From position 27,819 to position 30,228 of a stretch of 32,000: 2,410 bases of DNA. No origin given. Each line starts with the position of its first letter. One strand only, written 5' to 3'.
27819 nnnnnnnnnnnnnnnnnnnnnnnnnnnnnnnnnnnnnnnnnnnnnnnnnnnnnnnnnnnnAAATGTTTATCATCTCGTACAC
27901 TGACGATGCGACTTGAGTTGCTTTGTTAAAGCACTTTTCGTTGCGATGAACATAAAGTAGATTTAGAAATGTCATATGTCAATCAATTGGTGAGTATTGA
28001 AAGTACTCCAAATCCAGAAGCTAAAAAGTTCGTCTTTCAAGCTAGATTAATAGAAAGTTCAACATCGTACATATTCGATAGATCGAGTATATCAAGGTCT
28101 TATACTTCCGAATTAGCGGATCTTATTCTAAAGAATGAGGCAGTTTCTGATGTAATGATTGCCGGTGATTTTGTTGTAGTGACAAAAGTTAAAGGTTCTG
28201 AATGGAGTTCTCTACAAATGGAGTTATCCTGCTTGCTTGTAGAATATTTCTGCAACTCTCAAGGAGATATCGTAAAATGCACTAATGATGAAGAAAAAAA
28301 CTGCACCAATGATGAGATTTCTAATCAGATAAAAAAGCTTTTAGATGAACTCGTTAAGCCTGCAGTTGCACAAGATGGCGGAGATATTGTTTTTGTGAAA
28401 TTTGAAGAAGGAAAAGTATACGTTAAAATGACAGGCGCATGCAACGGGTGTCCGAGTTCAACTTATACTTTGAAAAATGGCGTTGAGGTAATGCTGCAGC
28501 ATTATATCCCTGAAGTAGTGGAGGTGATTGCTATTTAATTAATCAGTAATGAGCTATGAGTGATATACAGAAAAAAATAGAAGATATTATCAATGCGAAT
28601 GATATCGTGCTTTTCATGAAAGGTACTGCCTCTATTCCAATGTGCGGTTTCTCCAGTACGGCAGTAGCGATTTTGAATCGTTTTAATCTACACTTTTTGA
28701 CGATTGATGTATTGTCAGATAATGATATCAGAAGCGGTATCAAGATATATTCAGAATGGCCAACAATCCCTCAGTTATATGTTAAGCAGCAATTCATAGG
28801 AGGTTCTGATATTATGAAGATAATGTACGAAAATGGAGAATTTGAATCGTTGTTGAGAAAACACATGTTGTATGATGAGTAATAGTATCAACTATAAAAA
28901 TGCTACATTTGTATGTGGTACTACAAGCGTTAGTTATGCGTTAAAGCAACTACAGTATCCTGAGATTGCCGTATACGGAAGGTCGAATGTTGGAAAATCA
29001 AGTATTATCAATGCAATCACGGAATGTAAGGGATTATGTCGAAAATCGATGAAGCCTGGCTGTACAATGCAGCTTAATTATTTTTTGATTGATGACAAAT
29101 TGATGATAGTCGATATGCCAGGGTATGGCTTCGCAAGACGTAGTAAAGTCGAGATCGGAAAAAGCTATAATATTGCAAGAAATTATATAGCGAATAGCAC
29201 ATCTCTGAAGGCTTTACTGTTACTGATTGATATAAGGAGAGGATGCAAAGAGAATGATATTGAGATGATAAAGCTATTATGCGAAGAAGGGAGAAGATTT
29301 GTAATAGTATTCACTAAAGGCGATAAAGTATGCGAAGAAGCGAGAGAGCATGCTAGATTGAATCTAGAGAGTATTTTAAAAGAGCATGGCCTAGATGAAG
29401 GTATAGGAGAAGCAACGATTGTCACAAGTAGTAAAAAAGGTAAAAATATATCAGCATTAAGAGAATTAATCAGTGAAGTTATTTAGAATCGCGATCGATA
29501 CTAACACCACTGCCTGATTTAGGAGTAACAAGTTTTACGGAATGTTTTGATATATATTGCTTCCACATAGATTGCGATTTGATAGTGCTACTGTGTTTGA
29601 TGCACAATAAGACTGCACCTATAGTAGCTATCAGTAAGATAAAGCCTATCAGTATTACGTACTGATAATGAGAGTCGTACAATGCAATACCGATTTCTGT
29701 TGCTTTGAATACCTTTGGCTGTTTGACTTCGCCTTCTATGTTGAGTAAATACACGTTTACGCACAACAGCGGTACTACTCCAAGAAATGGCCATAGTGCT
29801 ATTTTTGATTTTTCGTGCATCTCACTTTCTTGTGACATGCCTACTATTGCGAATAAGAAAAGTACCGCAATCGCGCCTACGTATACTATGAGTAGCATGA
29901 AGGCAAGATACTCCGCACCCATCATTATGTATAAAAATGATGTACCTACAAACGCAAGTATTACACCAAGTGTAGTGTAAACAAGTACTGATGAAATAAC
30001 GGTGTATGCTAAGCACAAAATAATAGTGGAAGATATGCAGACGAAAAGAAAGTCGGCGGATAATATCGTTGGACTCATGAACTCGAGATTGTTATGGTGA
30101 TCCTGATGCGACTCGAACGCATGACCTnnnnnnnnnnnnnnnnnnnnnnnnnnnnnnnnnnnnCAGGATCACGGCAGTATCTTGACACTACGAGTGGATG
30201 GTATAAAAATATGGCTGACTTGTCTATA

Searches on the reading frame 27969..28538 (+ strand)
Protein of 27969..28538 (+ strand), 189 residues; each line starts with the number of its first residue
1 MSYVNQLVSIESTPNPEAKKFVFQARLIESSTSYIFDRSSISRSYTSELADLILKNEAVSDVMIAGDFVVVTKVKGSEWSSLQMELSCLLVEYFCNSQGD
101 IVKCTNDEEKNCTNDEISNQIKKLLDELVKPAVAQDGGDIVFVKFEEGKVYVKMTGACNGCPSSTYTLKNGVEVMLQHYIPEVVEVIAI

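Call 49: search_protein_families(library=pfam, proteins=[window:27969-28538:+], max_evalue=0.00001)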
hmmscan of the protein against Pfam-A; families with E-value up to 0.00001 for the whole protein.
window:27969-28538:+ (189 aa): 2 families
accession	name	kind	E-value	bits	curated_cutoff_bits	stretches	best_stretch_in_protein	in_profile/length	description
PF01106.22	NifU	-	2.5e-28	98.5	27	1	121-187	1-67/67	NifU-like domain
PF08712.16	Nfu_N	-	5.8e-17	61.9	27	1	8-94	1-85/88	Scaffold protein Nfu/NifU N terminal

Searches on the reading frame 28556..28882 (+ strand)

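Call 50: search_protein_families(library=pfam, proteins=[window:28556-28882:+], max_evalue=0.001)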
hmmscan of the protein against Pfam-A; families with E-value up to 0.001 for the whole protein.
window:28556-28882:+ (108 aa): 1 family
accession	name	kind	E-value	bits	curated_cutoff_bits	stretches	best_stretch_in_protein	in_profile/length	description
PF00462.30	Glutaredoxin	-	9e-18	64.7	22.9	1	17-81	1-60/60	Glutaredoxin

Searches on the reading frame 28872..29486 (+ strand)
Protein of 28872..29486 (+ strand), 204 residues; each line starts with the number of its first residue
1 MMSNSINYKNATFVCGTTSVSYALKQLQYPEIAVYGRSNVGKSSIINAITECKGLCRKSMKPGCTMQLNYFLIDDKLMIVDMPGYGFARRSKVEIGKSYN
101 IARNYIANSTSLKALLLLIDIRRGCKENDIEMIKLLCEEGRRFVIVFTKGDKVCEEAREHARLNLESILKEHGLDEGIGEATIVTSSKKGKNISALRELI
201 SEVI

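Call 49: search_protein_families(library=pfam, proteins=[window:28872-29486:+], max_evalue=0.00001)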
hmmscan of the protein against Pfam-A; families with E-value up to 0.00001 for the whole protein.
window:28872-29486:+ (204 aa): 6 families
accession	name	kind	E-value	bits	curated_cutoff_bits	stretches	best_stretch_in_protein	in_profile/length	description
PF01926.29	MMR_HSR1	-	1.6e-18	67.3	21.9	1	31-149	1-113/113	50S ribosome-binding GTPase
PF02421.24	FeoB_N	-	2e-08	34.4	27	1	31-198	2-154/156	Ferrous iron transport protein B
PF00009.33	GTP_EFTU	-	4.3e-07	30.1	26.5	0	105-202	86-184/188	Elongation factor Tu GTP binding domain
PF03193.22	RsgA_GTPase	-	5.1e-07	30.1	30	0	25-84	102-167/174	RsgA GTPase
PF04548.22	AIG1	-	5.8e-07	29.5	27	1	32-157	3-133/212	AIG1 family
PF00350.29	Dynamin_N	-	3.3e-06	27.7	27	0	32-55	1-24/168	Dynamin family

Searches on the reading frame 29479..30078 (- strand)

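Call 50: search_protein_families(library=pfam, proteins=[window:29479-30078:-], max_evalue=0.001)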
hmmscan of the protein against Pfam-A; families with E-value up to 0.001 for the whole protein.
window:29479-30078:- (199 aa): 1 family
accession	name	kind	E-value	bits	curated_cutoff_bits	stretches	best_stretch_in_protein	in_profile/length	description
PF00499.25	Oxidored_q3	-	9.2e-23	81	33.2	1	25-158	4-146/146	NADH-ubiquinone/plastoquinone oxidoreductase chain 6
